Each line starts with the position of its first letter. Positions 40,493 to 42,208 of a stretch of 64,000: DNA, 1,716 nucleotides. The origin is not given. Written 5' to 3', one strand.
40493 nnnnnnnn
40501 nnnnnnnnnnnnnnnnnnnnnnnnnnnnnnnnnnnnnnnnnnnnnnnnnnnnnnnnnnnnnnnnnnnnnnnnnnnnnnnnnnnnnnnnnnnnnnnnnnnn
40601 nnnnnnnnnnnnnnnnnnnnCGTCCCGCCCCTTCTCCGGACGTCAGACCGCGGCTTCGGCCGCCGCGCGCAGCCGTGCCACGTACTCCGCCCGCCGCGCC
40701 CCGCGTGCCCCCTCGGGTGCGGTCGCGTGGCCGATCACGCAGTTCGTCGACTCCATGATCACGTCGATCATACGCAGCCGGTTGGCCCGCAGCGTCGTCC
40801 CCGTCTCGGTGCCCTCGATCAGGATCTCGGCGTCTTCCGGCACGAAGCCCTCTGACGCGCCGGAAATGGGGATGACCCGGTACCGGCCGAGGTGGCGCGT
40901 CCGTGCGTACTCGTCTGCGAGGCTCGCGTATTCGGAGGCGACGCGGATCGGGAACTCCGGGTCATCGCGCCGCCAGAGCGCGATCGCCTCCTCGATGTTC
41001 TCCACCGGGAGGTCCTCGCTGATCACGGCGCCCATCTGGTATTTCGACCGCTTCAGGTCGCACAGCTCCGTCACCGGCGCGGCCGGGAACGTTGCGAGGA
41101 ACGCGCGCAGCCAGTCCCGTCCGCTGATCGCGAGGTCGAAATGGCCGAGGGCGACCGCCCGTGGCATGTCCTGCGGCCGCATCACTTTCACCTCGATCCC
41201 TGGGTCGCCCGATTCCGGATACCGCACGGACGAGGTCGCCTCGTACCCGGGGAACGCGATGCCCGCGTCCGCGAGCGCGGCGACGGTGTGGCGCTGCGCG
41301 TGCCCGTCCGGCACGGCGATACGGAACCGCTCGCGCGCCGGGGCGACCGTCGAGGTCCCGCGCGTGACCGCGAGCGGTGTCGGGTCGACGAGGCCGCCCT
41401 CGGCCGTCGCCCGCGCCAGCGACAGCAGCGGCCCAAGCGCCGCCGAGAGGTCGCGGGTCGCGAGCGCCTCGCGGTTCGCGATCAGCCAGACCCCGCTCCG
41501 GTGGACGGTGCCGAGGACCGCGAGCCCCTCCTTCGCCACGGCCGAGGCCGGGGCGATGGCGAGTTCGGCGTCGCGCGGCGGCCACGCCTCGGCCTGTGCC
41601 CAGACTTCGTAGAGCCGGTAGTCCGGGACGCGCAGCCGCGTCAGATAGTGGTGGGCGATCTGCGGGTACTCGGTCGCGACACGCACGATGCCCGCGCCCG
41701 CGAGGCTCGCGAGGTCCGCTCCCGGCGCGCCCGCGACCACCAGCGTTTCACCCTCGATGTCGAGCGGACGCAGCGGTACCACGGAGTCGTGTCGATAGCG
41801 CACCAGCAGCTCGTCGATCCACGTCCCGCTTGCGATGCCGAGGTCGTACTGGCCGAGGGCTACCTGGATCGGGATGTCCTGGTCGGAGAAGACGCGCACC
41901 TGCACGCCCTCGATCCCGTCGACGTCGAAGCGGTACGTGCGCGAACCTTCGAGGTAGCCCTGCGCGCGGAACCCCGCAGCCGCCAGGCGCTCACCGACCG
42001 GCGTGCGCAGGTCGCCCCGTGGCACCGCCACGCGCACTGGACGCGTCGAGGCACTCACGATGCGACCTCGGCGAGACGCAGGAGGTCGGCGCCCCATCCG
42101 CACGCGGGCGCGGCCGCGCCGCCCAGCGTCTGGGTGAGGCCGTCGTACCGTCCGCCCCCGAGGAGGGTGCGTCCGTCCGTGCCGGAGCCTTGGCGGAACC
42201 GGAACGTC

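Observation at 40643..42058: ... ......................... is a tandem HisG-HisG fusion with a degenerate N-terminal copy, alongside hisZ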

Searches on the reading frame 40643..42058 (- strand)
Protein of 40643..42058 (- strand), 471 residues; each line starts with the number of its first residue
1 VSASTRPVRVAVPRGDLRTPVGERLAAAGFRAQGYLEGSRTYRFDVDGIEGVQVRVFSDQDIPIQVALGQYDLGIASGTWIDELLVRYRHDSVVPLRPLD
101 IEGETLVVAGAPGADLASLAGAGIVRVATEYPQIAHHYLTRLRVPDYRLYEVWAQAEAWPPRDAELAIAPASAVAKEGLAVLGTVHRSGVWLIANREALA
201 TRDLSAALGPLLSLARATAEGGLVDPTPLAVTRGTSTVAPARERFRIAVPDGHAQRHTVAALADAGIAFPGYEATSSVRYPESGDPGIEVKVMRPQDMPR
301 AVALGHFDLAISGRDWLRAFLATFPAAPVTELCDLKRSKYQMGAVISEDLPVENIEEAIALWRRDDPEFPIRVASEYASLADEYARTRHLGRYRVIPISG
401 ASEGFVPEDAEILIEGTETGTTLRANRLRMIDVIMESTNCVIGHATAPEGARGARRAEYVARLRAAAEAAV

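Call 3: search_protein_families(library=pfam, proteins=[window:40643-42058:-], max_evalue=1)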
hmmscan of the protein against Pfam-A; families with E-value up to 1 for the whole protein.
window:40643-42058:- (471 aa): 2 families
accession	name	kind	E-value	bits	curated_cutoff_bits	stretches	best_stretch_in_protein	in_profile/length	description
PF01634.23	HisG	-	1.1e-40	139.7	25.5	2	294-449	1-143/158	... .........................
PF12512.13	DUF3717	-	0.0092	16.2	25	1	349-386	2-41/68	Protein of unknown function (DUF3717)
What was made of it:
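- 40643..42058 (-): hisG'G: a 471-aa tandem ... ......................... with two HisG catalytic cores in one polypeptide. PF01634 scores 139.7 bits over 2 stretches (call 3).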

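Call 4: search_protein_families(library=ncbifam, proteins=[window:40643-42058:-], max_evalue=1)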
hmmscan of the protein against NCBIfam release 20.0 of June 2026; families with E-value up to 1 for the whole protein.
window:40643-42058:- (471 aa): 2 families
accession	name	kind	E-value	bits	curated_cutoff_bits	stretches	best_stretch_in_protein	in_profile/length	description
TIGR00070.1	hisG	equivalog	1.3e-49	168.5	75.75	2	246-442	2-182/183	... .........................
NF007361.0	PRK09857.1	equivalog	0.19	11.2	583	1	307-351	14-58/292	recombination-promoting nuclease RpnA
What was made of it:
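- On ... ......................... (HisG, Pfam PF01634 / TIGR00070): The whole protein scores 139.7 bits on PF01634 and 168.5 bits on TIGR00070 (calls 3, 4).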

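Call 8: find_homologous_proteins(query=window:40643-42058:-, max_evalue=0.00001)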
Query window:40643-42058:- (471 aa): 915 proteins with E <= 0.00001 among 8000 candidates; the best 120 are listed.
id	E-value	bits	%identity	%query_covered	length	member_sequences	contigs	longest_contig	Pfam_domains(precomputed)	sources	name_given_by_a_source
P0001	3.7e-289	977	95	99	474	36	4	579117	PF01634.24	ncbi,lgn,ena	-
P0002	1.3e-226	771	77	97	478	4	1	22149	PF01634.24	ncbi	ncbi:MAG: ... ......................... [Dehalococcoidia bacterium]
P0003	2.8e-226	770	76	100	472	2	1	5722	PF01634.24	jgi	-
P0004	1.9e-225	767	76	98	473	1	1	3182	PF01634.24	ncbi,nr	ncbi:MAG: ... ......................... [Chloroflexi bacterium]|nr:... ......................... [Ch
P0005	9.8e-225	765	76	99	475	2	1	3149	PF01634.24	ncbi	ncbi:MAG: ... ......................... [Chloroflexota bacterium]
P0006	2.3e-224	763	76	100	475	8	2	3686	PF01634.24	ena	-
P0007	1.1e-223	761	76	99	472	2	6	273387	PF01634.24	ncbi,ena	-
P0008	2.9e-223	760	76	99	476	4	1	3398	PF01634.24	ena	-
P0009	7.2e-223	758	76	99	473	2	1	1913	PF01634.24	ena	-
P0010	7.5e-223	758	78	96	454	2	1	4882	PF01634.24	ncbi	ncbi:MAG: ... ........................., partial [Dehalococcoidia bacterium]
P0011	4.6e-222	756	76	97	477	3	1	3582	PF01634.24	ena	-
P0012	9.9e-222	755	75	98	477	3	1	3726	PF01634.24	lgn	-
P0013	6.9e-221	752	74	99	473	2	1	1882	PF01634.24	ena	-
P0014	2.1e-220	750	75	99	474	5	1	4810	PF01634.24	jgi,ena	-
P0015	4.6e-220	749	74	99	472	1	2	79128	PF01634.24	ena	-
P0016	4.9e-219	746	75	98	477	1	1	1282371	PF01634.24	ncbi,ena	-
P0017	6.1e-219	746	74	99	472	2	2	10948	PF01634.24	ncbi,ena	-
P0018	1.2e-218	745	75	99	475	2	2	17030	PF01634.24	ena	-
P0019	2.8e-218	743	75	97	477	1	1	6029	PF01634.24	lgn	-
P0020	9.2e-217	738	75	97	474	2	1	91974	PF01634.24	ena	-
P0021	4.0e-216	736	74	98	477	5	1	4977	PF01634.24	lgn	-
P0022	4.9e-215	733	73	99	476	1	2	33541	PF01634.24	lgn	-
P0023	7.5e-215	732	72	97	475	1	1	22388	PF01634.24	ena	-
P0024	2.0e-214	731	73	97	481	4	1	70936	PF01634.24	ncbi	-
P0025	3.4e-214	730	73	100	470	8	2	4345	PF01634.24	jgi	jgi:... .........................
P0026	1.4e-213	728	73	100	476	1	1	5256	PF01634.24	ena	-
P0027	3.6e-213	727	75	98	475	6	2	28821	PF01634.24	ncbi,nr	ncbi:MAG: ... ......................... [Chloroflexi bacterium]|nr:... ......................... [Ch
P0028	7.8e-213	725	73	98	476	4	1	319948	PF01634.24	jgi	-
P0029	2.0e-212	724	73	100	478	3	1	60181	PF01634.24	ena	-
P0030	2.2e-212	724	73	97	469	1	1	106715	PF01634.24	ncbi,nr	ncbi:MAG: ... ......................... [Dehalococcoidia bacterium]|nr:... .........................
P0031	3.0e-212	723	74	97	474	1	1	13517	PF01634.24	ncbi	ncbi:MAG: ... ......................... [Dehalococcoidia bacterium]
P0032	3.5e-212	723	73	99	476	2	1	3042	PF01634.24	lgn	-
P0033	1.6e-211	721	72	100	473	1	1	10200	PF01634.24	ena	-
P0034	2.0e-211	721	73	99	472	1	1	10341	PF01634.24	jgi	jgi:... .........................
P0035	2.2e-211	721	72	97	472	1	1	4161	PF01634.24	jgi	-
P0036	7.2e-211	719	71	100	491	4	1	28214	PF01634.24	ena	-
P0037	2.1e-210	717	72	99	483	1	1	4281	PF01634.24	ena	-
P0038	1.7e-209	714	71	100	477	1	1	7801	PF01634.24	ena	-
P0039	2.7e-209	714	72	99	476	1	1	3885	PF01634.24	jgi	jgi:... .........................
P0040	1.9e-208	711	73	96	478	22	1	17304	PF01634.24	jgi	-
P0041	3.0e-208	710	71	99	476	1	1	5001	PF01634.24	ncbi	-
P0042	2.8e-199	681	67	99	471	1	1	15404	PF01634.24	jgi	jgi:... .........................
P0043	4.9e-198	677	67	99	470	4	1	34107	PF01634.24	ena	-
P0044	9.4e-198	676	69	98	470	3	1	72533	PF01634.24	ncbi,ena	-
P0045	1.2e-196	672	66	100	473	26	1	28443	PF01634.24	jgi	jgi:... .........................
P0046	3.1e-196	671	66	99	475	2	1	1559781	PF01634.24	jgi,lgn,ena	-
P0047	7.0e-196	670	68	98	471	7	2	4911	PF01634.24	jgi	jgi:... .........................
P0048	8.2e-196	669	68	98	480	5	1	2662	PF01634.24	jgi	-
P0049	8.6e-196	669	67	98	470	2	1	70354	PF01634.24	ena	-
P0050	2.1e-195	668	70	98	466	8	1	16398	PF01634.24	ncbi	-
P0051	3.3e-195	667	68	98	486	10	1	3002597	PF01634.24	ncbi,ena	-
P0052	6.2e-194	663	68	98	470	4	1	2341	PF01634.24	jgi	jgi:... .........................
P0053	1.4e-193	662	67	97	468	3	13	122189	PF01634.24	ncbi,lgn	-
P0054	1.7e-193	662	67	98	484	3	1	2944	PF01634.24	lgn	-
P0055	8.8e-193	659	68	97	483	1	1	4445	PF01634.24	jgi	jgi:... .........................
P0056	1.5e-192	659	67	97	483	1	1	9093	PF01634.24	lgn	-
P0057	3.2e-192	657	67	100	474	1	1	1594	PF01634.24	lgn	-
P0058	5.1e-192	657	67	99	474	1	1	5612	PF01634.24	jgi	-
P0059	8.0e-192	656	67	99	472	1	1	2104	PF01634.24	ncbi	-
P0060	1.1e-191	656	67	99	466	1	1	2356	PF01634.24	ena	-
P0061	2.9e-191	654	66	98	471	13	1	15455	PF01634.24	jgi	jgi:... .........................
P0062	2.9e-190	651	66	98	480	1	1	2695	PF01634.24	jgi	jgi:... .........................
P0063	5.1e-190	650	67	97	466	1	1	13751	PF01634.24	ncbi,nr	ncbi:MAG: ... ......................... [Dehalococcoidia bacterium]|nr:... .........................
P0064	6.5e-190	650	67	99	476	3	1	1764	PF01634.24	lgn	-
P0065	1.1e-189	649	67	98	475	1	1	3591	PF01634.24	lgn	-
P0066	4.0e-189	647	67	98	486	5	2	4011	PF01634.24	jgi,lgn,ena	-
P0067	8.0e-189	646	66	99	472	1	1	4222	PF01634.24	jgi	jgi:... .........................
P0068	1.7e-188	645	65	98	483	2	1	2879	PF01634.24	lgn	-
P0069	2.0e-188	645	67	96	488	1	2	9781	PF01634.24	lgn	-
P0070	1.0e-187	643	67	99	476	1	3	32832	PF01634.24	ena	-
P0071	1.4e-187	642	66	98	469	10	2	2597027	PF01634.24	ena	-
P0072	7.1e-187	640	66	97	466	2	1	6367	PF01634.24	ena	-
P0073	9.9e-187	639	66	99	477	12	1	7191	PF01634.24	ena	-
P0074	1.3e-186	639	66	100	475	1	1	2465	PF01634.24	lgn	-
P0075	1.5e-186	639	66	100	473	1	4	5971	PF01634.24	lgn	-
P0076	1.6e-186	639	66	98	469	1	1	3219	PF01634.24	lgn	-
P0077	1.6e-186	639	65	98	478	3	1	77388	PF01634.24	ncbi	ncbi:MAG: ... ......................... [Dehalococcoidia bacterium]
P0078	1.9e-186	638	66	99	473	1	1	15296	PF01634.24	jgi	jgi:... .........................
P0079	1.2e-185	636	66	98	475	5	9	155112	PF01634.24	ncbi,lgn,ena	-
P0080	1.8e-185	635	66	99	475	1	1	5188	PF01634.24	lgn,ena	-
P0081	2.4e-185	635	64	96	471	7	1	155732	PF01634.24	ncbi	ncbi:MAG: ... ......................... [Dehalococcoidia bacterium]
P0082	4.6e-185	634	65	98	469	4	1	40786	PF01634.24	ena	-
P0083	8.9e-185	633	65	98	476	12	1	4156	PF01634.24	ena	-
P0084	1.4e-184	632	60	100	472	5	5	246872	PF01634.24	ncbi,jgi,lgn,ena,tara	tara:strand:- start:8224 stop:9642 length:1419 start_codon:yes stop_codon:yes gene_type:complete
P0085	1.5e-184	632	65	98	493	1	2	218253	PF01634.24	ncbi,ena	-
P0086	1.7e-184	632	64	99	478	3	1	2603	PF01634.24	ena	-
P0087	2.5e-184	631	65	99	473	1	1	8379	PF01634.24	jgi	jgi:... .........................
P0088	7.2e-184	630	60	99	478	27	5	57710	PF01634.24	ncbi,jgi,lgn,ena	jgi:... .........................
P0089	1.1e-183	629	66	97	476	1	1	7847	PF01634.24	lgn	-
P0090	1.1e-183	629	65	98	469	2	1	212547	PF01634.24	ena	-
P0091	1.3e-183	629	72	87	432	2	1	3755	PF01634.24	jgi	jgi:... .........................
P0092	1.7e-183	629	66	96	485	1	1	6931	PF01634.24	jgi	-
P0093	1.8e-183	629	64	98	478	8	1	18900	PF01634.24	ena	-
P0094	2.0e-183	628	65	98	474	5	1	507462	PF01634.24,PF12512.14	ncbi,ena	-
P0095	2.2e-183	628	64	98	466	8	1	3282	PF01634.24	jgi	jgi:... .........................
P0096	5.6e-183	627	64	99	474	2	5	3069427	PF01634.24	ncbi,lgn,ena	-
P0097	9.7e-183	626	63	98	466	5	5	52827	PF01634.24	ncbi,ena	-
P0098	1.3e-182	626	64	100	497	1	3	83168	PF01634.24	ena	-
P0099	3.3e-182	624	72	87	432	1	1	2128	PF01634.24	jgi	jgi:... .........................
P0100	8.1e-182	623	63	100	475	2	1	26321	PF01634.24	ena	-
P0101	9.0e-182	623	59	99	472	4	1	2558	PF01634.24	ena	-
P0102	9.6e-182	623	65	98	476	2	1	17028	PF01634.24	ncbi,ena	-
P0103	1.9e-181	622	64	97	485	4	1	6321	PF01634.24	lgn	-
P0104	3.4e-181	621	59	99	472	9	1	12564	PF01634.24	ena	-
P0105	3.6e-181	621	64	98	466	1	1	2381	PF01634.24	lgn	-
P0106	3.6e-181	621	64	98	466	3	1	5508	PF01634.24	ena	-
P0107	3.8e-181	621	63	98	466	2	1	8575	PF01634.24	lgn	-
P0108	8.9e-181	620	65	98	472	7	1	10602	PF01634.24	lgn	-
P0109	1.0e-180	620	64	98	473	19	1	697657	PF01634.24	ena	-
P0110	8.1e-180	617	64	98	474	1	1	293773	PF01634.24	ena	-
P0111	9.3e-180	616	65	98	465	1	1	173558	PF01634.24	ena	-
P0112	1.0e-179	616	64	98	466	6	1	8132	PF01634.24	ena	-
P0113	5.7e-179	614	65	99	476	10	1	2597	PF01634.24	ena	-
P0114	6.8e-179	614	65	98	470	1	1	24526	PF01634.24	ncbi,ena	-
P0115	6.9e-179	614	63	98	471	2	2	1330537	PF01634.24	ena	-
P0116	1.2e-178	613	65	99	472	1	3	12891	PF01634.24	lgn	-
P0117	2.1e-177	609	64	98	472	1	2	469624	PF01634.24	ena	-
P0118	1.9e-176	605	64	98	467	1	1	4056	PF01634.24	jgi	jgi:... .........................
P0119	2.0e-176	605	64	96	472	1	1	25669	PF01634.24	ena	-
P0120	5.0e-175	601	63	98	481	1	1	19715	PF01634.24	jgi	jgi:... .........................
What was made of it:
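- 40643..42058 (-): The 120 best homologues are almost all 454-497 aa (two are 432 aa) at 59-95% identity (call 8).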

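Call 9: search_solved_structures(query=window:40643-42058:-, max_evalue=0.01, show_alignments=3)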
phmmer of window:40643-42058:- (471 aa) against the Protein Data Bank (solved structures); distinct sequences matched with E-value up to 0.01: 16.
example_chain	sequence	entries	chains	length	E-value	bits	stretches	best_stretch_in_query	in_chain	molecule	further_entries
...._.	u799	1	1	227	2.8e-11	46.1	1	247-468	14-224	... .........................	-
2vd3_A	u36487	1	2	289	2.7e-10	42.9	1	244-444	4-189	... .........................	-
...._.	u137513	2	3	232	3.4e-07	32.7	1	246-440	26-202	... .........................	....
5m8h_E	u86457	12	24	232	6.3e-07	31.8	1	246-440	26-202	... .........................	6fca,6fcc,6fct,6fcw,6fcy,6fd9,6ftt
1usy_E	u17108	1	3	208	2.3e-05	26.6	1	364-442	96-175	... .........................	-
23fh_A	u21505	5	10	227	2.5e-05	26.5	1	246-442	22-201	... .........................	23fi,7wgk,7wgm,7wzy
8oy0_E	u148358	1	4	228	2.5e-05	26.5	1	246-442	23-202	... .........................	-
1o63_A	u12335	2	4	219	2.6e-05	26.4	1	364-442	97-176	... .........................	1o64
1usy_H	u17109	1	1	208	2.7e-05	26.4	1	364-442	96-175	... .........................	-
1ve4_A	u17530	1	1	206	4.7e-05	25.6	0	245-317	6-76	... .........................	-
6czl_A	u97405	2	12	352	7.4e-05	24.9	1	241-457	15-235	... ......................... catalytic subunit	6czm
2vd2_A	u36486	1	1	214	0.00014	24.1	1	8-139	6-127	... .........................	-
7dah_A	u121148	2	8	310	0.00026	23.2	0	52-158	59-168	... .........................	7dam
5ub9_A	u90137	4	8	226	0.0006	22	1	243-448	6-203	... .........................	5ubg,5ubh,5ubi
1h3d_A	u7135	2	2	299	0.00072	21.7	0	55-141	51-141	ATP-PHOSPHORIBOSYLTRANSFERASE | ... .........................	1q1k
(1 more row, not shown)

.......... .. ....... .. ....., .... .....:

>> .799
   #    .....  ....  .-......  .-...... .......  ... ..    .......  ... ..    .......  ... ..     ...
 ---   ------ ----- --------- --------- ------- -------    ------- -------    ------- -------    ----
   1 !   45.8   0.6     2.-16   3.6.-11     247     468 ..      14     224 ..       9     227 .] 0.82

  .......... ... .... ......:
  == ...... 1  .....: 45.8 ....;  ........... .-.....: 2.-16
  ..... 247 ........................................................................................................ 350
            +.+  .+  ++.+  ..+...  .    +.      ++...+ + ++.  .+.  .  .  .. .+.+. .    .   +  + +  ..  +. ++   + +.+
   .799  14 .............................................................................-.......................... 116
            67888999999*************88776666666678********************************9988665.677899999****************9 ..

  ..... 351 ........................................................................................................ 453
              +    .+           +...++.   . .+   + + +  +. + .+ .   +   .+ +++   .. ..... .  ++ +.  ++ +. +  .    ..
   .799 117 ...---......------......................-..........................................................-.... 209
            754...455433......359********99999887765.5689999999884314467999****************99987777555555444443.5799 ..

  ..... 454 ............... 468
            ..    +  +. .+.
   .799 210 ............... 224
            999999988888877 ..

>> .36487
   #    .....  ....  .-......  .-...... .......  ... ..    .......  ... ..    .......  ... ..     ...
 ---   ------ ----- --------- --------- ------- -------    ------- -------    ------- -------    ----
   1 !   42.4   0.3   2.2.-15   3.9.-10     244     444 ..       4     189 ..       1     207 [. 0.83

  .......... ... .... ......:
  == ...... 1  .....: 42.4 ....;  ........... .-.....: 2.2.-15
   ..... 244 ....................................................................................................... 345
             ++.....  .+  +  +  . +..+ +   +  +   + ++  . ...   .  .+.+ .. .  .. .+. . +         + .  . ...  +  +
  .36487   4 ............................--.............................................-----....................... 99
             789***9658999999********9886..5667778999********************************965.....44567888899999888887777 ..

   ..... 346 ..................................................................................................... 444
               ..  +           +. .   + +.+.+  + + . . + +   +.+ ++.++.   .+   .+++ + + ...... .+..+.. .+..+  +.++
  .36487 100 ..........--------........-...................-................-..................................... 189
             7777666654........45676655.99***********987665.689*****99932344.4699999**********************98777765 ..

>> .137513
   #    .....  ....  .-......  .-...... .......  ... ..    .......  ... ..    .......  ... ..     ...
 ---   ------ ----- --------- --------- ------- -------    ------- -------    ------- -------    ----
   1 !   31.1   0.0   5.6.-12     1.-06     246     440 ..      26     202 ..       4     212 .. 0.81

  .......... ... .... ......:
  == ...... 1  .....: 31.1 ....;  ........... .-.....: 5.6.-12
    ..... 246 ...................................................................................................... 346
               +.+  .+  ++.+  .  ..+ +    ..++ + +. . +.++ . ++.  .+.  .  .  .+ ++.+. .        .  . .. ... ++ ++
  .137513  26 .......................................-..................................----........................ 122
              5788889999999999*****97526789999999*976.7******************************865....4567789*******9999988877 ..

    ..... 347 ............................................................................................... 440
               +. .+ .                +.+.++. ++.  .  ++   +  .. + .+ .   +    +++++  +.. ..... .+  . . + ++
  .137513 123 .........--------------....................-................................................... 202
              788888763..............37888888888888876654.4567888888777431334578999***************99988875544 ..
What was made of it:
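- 40790..40816 (-): PRPP-binding P-loop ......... (residues 415-423). It aligns to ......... of P. arcticus HisGS (call 9).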

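Call 15: find_related_loci(query=window:40643-42058:-, collection=genome_contigs, flank=6000)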
Query window:40643-42058:- (471 aa) in genome_contigs; peptide patterns used: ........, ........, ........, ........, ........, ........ (x = any residue, [..] = any of these).
197 stretches matched a pattern; 79 encode a relative of the query (tblastn E <= 1e-3); 78 distinct loci.
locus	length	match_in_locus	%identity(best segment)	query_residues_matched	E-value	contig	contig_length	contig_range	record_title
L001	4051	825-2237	95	1-471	0e+0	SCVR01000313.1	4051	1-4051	MAG: Dehalococcoidia bacterium isolate GW928_bin.20 GW928_bin.20-33102, whole genome shotgun sequence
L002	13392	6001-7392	95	6-469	0e+0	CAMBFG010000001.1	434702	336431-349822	MAG: Dehalococcoides mccartyi isolate MH-09jul19-197 genome assembly, contig: MH-09jul19-C4, whole genome shotgun sequen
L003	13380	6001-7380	95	1-460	0e+0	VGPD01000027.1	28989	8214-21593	MAG: Chloroflexi bacterium isolate K_Offshore_80m_m2_183 K_Offshore_80m_m2_183_Ga0194132_10003287, whole genome shotgun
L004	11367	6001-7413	92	1-471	0e+0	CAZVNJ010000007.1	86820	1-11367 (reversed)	MAG TPA_asm: uncultured Dehalococcoides sp. isolate SRP237561_co1_116 genome assembly, contig: NODE_348_length_86820_cov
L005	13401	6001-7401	76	3-469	0e+0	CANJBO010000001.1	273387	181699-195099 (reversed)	MAG: Chloroflexi bacterium isolate RH-23may17-1238 genome assembly, contig: RH-23may17-C147, whole genome shotgun sequen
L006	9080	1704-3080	77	6-463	0e+0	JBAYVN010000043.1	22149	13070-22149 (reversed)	MAG: Dehalococcoidia bacterium isolate SO_2016_LW3_60 scaffold03354_LW162_2016, whole genome shotgun sequence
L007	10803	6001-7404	76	2-469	0e+0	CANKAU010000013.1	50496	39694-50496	MAG: Chloroflexi bacterium isolate RH-26jul17-182 genome assembly, contig: RH-26jul17-C1658, whole genome shotgun sequen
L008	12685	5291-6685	76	6-470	0e+0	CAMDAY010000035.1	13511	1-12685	MAG: Dehalococcoides mccartyi isolate MoH-23oct19-41 genome assembly, contig: MoH-23oct19-C6378, whole genome shotgun se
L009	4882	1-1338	78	9-463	0e+0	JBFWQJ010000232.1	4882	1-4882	MAG: Dehalococcoidia bacterium isolate CA_2019_TPBF_180 NODE_65984_length_4882_cov_3.529758_TPBF, whole genome shotgun s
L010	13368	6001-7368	75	6-460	0e+0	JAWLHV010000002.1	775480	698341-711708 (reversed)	MAG: Dehalococcoidia bacterium isolate 30dZY2.bin.80 NODE_14_length_775480_cov_6.898455, whole genome shotgun sequence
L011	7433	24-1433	73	1-469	0e+0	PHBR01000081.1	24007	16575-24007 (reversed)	MAG: Chloroflexi bacterium HGW-Chloroflexi-9 bjp_ig2069_scaffold_2208, whole genome shotgun sequence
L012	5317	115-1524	73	1-469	0e+0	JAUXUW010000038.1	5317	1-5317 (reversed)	MAG: Dehalococcoidia bacterium isolate C15_concoct.bin.172_sub C15_k141_5877, whole genome shotgun sequence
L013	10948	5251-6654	74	3-469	0e+0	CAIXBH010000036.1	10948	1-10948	MAG: uncultured Chloroflexi bacterium isolate Kiruna2_bin-0196 genome assembly, contig: bin-0196:036/315, whole genome s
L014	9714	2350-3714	74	7-460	0e+0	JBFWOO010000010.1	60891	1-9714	MAG: Dehalococcoidia bacterium isolate CA_2019_TPBF_138 NODE_3586_length_60891_cov_8.859522_TPBF, whole genome shotgun s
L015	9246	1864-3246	72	1-460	0e+0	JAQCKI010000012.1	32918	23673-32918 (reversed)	MAG: Chloroflexota bacterium isolate casp40-mb.64 NODE_3137_length_32918_cov_0.081112, whole genome shotgun sequence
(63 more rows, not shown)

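Call 16: search_protein_representatives(protein=window:40643-42058:-)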
Query: 471 residues. Proteins with E-value up to 0.001 (for the whole library): 893; up to 1e-10: 223; up to 1e-30: 52. The best 150 are listed.
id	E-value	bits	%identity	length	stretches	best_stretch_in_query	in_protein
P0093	5.6e-184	628.6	65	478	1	7-467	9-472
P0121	2.1e-110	386.1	46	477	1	8-467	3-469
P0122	4.7e-98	345.4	46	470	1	8-444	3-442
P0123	3.0e-97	342.7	40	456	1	8-444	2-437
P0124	4.8e-96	338.8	45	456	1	8-466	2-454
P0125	1.3e-94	334.1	49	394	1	93-462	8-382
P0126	1.9e-92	326.9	42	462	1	8-462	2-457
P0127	6.2e-85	302.1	61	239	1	3-231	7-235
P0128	2.8e-84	300.0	39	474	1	7-470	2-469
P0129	1.6e-83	297.5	40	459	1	9-453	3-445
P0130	2.2e-82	293.7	37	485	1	7-468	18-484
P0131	1.0e-80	288.3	38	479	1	8-459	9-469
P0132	7.7e-79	282.0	39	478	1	1-467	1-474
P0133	1.1e-76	274.9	38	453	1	8-452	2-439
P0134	1.3e-74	268.1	39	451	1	9-460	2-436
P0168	4.1e-33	131.3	37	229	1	8-213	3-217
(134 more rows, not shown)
